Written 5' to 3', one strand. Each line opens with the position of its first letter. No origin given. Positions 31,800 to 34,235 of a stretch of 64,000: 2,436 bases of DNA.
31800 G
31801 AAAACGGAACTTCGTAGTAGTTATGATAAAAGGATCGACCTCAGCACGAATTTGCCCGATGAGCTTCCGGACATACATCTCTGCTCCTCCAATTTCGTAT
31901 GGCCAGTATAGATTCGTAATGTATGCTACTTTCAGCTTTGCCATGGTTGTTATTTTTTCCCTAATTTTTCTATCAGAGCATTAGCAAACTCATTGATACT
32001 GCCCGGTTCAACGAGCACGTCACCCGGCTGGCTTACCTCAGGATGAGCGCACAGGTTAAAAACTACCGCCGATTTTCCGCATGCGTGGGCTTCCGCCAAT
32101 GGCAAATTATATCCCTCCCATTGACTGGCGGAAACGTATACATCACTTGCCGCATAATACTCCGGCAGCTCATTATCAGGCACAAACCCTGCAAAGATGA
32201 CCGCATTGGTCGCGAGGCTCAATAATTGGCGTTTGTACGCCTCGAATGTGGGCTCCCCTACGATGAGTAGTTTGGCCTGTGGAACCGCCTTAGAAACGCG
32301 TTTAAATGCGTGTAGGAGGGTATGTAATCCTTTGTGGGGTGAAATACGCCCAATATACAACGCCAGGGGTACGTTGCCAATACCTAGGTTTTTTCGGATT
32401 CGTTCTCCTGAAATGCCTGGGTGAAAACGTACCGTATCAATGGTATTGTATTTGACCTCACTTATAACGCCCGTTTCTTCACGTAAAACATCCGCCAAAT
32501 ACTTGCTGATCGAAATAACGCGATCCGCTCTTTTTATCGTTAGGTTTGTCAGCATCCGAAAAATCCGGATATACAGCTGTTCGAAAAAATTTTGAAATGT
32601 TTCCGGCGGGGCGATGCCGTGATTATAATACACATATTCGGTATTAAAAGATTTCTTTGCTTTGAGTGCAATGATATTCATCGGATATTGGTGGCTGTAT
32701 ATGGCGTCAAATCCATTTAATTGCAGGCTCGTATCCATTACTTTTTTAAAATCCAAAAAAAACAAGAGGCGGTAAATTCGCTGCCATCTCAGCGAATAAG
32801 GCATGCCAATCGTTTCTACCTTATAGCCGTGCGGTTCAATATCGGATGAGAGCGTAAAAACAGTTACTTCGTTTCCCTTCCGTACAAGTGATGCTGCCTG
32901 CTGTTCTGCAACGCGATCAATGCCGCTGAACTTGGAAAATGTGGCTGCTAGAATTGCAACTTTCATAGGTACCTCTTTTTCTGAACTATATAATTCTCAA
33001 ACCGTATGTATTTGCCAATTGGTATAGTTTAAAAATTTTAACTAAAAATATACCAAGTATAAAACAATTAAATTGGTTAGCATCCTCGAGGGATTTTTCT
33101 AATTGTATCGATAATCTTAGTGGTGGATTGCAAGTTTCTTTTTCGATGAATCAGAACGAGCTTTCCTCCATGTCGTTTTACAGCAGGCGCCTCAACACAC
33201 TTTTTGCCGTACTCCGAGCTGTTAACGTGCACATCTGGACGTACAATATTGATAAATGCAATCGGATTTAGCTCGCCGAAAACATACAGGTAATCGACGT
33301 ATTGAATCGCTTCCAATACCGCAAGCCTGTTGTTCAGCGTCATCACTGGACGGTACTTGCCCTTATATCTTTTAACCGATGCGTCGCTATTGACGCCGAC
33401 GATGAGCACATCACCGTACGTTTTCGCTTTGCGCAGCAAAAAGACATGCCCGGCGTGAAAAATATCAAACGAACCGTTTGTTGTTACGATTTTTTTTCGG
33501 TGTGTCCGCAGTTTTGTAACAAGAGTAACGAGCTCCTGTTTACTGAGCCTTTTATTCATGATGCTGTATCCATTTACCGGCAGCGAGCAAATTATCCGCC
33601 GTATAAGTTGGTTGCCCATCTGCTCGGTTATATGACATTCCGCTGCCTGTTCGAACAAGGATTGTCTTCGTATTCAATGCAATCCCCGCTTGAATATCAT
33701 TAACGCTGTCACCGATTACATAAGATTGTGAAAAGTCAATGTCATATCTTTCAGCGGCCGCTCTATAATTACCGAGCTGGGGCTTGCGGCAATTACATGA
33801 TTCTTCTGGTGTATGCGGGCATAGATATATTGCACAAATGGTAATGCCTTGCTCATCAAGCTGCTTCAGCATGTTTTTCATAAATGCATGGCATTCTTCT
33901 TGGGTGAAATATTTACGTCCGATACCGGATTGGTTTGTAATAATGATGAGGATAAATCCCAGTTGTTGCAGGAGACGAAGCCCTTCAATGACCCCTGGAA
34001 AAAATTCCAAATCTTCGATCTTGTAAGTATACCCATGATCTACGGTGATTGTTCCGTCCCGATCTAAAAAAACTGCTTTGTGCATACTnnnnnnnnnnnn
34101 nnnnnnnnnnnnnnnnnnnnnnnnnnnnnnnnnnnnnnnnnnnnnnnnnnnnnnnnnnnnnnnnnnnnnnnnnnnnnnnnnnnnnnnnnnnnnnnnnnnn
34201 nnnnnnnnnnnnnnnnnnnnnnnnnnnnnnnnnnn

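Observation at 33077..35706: Complete beta-type ADP-heptose pathway (gmhA, pfkB kinase, gmhB, adenylyltransferase) as four separate genes without an hldD epimerase, with a GT9 heptosyltransferase elsewhere in the island (60091..61104)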

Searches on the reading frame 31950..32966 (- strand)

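Call 8: search_protein_families(library=pfam, proteins=[window:31950-32966:-], max_evalue=0.001)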
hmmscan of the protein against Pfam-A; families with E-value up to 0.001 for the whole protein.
window:31950-32966:- (338 aa): 6 families
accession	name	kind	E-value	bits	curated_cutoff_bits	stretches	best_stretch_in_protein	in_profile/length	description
PF00534.26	Glycos_transf_1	-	1.9e-31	109.4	26.4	1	188-333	3-154/172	Glycosyl transferases group 1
PF13692.12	Glyco_trans_1_4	-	3.6e-28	99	27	1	201-333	3-138/142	Glycosyl transferases group 1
PF13439.12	Glyco_transf_4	-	4.7e-20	72.7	28.5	1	14-179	2-169/170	Glycosyltransferase Family 4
PF13579.12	Glyco_trans_4_4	-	3.1e-12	47.5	29.7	1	14-167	1-147/158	Glycosyl transferase 4-like domain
PF20706.3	GT4-conflict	-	2.9e-08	33.5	26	1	144-297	144-305/385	Family 4 Glycosyltransferase in conflict systems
PF13524.12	Glyco_trans_1_2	-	0.0007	20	25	0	222-314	7-91/144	Glycosyl transferase-like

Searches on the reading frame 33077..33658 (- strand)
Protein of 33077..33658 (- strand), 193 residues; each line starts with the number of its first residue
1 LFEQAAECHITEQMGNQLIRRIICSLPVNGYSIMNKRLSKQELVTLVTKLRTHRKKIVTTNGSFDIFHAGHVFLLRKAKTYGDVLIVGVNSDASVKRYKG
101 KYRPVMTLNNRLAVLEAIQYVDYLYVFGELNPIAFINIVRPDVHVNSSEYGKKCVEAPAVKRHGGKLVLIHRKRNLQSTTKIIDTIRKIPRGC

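Call 3: search_protein_families(library=pfam, proteins=[window:33077-33658:-], max_evalue=0.01)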
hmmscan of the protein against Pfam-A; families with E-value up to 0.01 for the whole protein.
window:33077-33658:- (193 aa): 2 families
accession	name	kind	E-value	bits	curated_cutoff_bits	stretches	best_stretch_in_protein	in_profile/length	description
PF01467.32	CTP_transf_like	-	1.2e-16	61.5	21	1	60-153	2-93/133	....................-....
PF06574.18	FAD_syn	-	0.0042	17.4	27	0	53-126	4-82/158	FAD synthetase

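Call 4: search_protein_families(library=ncbifam, proteins=[window:33077-33658:-], max_evalue=0.01)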
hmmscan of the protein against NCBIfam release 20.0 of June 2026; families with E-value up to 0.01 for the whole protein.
window:33077-33658:- (193 aa): 12 families
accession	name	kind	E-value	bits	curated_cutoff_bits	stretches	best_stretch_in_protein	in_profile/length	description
TIGR02199.1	rfaE_dom_II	equivalog_domain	1.7e-44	151.1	181.5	1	46-188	2-144/144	D-glycero-beta-D-manno-heptose 1-phosphate adenylyltransferase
NF008454.0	PRK11316.1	equivalog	7.5e-40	136.9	521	1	36-188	321-473/475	bifunctional D-glycero-beta-D-manno-heptose-7-phosphate kinase/D-glycero-beta-D-manno-heptose 1-phosphate adenylyltransferase HldE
TIGR00125.1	cyt_tran_rel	domain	7.8e-18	64.4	27.7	1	57-122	1-63/65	adenylyltransferase/cytidyltransferase family protein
TIGR01518.1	g3p_cytidyltrns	equivalog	3.4e-12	46.6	165.4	1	58-123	1-64/125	glycerol-3-phosphate cytidylyltransferase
NF001985.0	PRK00777.1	subfamily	2.4e-10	40.7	104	1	57-117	6-64/157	pantetheine-phosphate adenylyltransferase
NF041124.1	CoaD_Thcocales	equivalog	2.2e-06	27.7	290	1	55-123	5-75/156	phosphopantetheine adenylyltransferase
NF005518.0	PRK07143.1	equivalog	5.9e-06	25.9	232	1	54-121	14-82/281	hypothetical protein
NF002250.0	PRK01170.1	subfamily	1e-05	25.2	489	1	57-103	2-47/322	bifunctional pantetheine-phosphate adenylyltransferase/NTP phosphatase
NF045965.1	RibF_rel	equivalog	1.6e-05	24.5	200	1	58-135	15-102/279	FAD synthase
NF004162.0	PRK05627.1-5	equivalog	0.00011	21.7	241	1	54-134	12-93/304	bifunctional riboflavin kinase/FAD synthetase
TIGR01510.1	coaD_prev_kdtB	equivalog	0.0011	19.1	103.3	1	61-97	5-41/155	pantetheine-phosphate adenylyltransferase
TIGR00083.1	ribF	equivalog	0.0039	16.6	184.35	1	62-137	5-90/290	riboflavin biosynthesis protein RibF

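Call 21: search_solved_structures(query=window:33077-33559:-, show_alignments=3)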
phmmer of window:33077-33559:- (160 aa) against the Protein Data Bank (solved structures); distinct sequences matched with E-value up to 0.001: 13.
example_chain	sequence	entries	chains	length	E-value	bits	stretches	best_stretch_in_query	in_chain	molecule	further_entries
5x9q_A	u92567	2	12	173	1.2e-23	87.1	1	22-154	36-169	Putative cytidylyltransferase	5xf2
3elb_A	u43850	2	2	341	2e-20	76.7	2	25-91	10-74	Ethanolamine-phosphate cytidylyltransferase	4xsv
3glv_A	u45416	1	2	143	2.5e-09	40.6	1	26-124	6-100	Lipopolysaccharide core biosynthesis protein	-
1coz_A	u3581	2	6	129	8.5e-09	38.9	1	22-91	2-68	PROTEIN (GLYCEROL-3-PHOSPHATE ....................) | glycerol-3-phosphate cytidylyltransferase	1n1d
2b7l_A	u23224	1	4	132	4.2e-08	36.6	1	23-91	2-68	glycerol-3-phosphate cytidylyltransferase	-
5x3d_A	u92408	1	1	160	1.7e-07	34.7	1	22-145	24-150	Phosphoenolpyruvate phosphomutase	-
9hsg_A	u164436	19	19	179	9.8e-07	32.2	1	18-91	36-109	choline-phosphate cytidylyltransferase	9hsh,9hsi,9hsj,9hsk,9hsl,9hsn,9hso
9hsm_A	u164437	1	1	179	9.8e-07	32.2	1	18-91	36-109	choline-phosphate cytidylyltransferase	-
4zcp_A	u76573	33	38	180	1e-06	32.2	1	18-91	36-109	Cholinephosphate cytidylyltransferase | Choline-phosphate cytidylyltransferase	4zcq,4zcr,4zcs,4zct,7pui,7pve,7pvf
3hl4_A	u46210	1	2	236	5.6e-05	26.5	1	24-91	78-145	Choline-phosphate cytidylyltransferase A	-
4mvc_A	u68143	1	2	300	8.3e-05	25.9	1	24-90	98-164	Choline-phosphate cytidylyltransferase A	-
4mvd_B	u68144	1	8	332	9.5e-05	25.8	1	24-90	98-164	Choline-phosphate cytidylyltransferase A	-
7mcd_A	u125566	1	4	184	0.0003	24.2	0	111-138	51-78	AI-designed TIM-barrel F15C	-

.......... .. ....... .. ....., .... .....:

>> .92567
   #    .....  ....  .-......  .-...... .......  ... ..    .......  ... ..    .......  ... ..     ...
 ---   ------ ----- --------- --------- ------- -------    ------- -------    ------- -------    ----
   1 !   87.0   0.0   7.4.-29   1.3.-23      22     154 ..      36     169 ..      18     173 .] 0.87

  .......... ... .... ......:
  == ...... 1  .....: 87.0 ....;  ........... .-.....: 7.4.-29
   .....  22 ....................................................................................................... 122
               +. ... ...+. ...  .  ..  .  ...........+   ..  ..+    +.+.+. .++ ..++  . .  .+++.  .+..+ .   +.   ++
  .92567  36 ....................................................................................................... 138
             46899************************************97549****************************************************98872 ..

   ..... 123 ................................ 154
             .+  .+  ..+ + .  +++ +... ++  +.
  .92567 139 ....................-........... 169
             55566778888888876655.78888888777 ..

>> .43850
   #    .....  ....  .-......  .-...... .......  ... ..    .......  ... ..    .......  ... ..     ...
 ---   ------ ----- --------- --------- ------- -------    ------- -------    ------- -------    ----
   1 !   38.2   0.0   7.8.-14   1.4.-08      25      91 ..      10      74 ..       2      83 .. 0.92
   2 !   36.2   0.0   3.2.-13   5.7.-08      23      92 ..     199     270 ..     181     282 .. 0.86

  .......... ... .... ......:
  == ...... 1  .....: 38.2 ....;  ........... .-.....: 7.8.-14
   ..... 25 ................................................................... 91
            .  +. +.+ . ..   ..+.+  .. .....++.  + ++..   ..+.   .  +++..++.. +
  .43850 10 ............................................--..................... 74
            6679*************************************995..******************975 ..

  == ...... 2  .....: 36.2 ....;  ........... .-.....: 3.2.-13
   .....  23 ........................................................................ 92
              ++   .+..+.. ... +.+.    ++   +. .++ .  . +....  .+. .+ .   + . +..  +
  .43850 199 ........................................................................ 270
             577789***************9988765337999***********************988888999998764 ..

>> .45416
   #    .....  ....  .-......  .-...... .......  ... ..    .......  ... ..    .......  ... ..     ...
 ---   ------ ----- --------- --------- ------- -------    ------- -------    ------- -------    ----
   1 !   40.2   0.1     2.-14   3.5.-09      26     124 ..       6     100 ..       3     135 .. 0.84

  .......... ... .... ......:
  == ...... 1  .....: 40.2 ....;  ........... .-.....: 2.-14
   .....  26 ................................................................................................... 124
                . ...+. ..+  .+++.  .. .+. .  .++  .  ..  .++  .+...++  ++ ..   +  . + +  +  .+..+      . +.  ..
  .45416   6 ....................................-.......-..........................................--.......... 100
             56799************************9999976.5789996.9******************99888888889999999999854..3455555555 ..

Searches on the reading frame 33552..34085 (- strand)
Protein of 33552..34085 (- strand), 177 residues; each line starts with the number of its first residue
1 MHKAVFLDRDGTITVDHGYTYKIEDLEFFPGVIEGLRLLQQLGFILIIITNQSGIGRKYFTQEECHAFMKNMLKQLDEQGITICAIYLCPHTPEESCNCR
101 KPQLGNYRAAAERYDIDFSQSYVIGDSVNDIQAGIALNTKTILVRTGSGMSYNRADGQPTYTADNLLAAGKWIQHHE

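Call 3: search_protein_families(library=pfam, proteins=[window:33552-34085:-], max_evalue=0.01)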
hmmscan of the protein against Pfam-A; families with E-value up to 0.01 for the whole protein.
window:33552-34085:- (177 aa): 6 families
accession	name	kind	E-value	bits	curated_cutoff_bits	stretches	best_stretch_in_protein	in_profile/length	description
PF13242.12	Hydrolase_like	-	4.5e-15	55.8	22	1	99-168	2-74/75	HAD-hyrolase-like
PF00702.32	Hydrolase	-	1.3e-11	45.7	26.4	1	26-137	97-190/191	haloacid dehalogenase-like hydrolase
PF08645.17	PNK3P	-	1.9e-09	37.9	22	1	8-131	6-130/161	Polynucleotide kinase 3 phosphatase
PF13419.12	HAD_2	-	3.9e-09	37.3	23.8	1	95-144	129-178/178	Haloacid dehalogenase-like hydrolase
PF12710.13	HAD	-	0.0004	21.3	27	1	107-133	159-187/189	haloacid dehalogenase-like hydrolase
PF13344.12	Hydrolase_6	-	0.0023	18.4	27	1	5-59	1-46/101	Haloacid dehalogenase-like hydrolase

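Call 4: search_protein_families(library=ncbifam, proteins=[window:33552-34085:-], max_evalue=0.01)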
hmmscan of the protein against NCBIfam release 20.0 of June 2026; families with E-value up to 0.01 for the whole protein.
window:33552-34085:- (177 aa): 29 families (the best 25 are shown)
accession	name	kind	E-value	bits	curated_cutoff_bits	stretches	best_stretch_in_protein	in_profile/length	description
NF006506.0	PRK08942.1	equivalog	2.2e-54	183.8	178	1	2-176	3-180/182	D-glycero-beta-D-manno-heptose 1,7-bisphosphate 7-phosphatase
TIGR00213.1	GmhB_yaeD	subfamily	9.3e-46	155.7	149.6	1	3-150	2-156/176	D-glycero-beta-D-manno-heptose 1,7-bisphosphate 7-phosphatase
NF050049.1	HBPPhtaseGmhB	domain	2.7e-41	141.2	250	1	2-144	3-143/171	D-glycero-alpha-D-manno-heptose-1,7-bisphosphate 7-phosphatase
TIGR01656.1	Histidinol-ppas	subfamily_domain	8.2e-38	129.6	84.15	1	3-141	1-142/149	histidinol-phosphate phosphatase domain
TIGR01662.1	HAD-SF-IIIA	subfamily_domain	4.5e-33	114.3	44.6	1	3-146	1-140/141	HAD-IIIA family hydrolase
NF003937.0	PRK05446.1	equivalog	2.8e-32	112.1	443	1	2-145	3-149/355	bifunctional histidinol-phosphatase/imidazoleglycerol-phosphate dehydratase HisB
NF005264.0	PRK06769.1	equivalog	4.7e-31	107.9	217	1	2-175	4-173/175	HAD-IIIA family hydrolase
TIGR01261.1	hisB_Nterm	equivalog_domain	3.4e-29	101.4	140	1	3-144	2-146/161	histidinol-phosphatase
NF009695.0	PRK13222.1-2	equivalog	7.2e-12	45.3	225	1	25-174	92-223/226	phosphoglycolate phosphatase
TIGR01664.1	DNA-3'-Pase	equivalog_domain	1.3e-08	34.9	107.65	1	27-131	41-140/167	DNA 3'-phosphatase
TIGR01449.2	PGP_bact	equivalog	1.5e-08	34.5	180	1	96-164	136-204/213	phosphoglycolate phosphatase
TIGR01460.1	HAD-SF-IIA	subfamily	6.6e-06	26.1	100.15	1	65-147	155-246/246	HAD-IIA family hydrolase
TIGR02253.1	CTE7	subfamily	3.2e-05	23.8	169.75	0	96-151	145-201/221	TIGR02253 family HAD-type hydrolase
TIGR01509.1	HAD-SF-IA-v3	subfamily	0.00011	22.4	29.4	1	100-144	110-154/154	HAD-IA family hydrolase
TIGR01663.1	PNK-3'Pase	equivalog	0.00013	20.6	502.8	1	24-76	189-242/520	bifunctional polynucleotide phosphatase/kinase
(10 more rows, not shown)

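Call 24: search_solved_structures(query=window:33552-34085:-, show_alignments=3)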
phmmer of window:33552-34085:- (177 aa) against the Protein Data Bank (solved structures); distinct sequences matched with E-value up to 0.001: 6.
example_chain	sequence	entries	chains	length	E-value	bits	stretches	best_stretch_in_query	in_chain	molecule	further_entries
3l8e_A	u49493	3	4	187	3.5e-37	131.2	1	4-151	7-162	D,D-heptose 1,7-bisphosphate phosphatase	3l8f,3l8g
2gmw_A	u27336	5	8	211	5.1e-37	130.6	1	4-151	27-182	D,D-heptose 1,7-bisphosphate phosphatase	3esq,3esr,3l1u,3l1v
4pnh_A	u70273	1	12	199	3.1e-31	111.8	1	3-162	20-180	D,D-heptose 1,7-bisphosphate phosphatase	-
3l8h_A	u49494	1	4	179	4.6e-28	101.5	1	3-162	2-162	Putative haloacid dehalogenase-like hydrolase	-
2fpr_A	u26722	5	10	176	2.1e-23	86.3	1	3-134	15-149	Histidine biosynthesis bifunctional protein hisB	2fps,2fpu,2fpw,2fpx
2o2x_A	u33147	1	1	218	3.2e-15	59.7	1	4-135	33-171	hypothetical protein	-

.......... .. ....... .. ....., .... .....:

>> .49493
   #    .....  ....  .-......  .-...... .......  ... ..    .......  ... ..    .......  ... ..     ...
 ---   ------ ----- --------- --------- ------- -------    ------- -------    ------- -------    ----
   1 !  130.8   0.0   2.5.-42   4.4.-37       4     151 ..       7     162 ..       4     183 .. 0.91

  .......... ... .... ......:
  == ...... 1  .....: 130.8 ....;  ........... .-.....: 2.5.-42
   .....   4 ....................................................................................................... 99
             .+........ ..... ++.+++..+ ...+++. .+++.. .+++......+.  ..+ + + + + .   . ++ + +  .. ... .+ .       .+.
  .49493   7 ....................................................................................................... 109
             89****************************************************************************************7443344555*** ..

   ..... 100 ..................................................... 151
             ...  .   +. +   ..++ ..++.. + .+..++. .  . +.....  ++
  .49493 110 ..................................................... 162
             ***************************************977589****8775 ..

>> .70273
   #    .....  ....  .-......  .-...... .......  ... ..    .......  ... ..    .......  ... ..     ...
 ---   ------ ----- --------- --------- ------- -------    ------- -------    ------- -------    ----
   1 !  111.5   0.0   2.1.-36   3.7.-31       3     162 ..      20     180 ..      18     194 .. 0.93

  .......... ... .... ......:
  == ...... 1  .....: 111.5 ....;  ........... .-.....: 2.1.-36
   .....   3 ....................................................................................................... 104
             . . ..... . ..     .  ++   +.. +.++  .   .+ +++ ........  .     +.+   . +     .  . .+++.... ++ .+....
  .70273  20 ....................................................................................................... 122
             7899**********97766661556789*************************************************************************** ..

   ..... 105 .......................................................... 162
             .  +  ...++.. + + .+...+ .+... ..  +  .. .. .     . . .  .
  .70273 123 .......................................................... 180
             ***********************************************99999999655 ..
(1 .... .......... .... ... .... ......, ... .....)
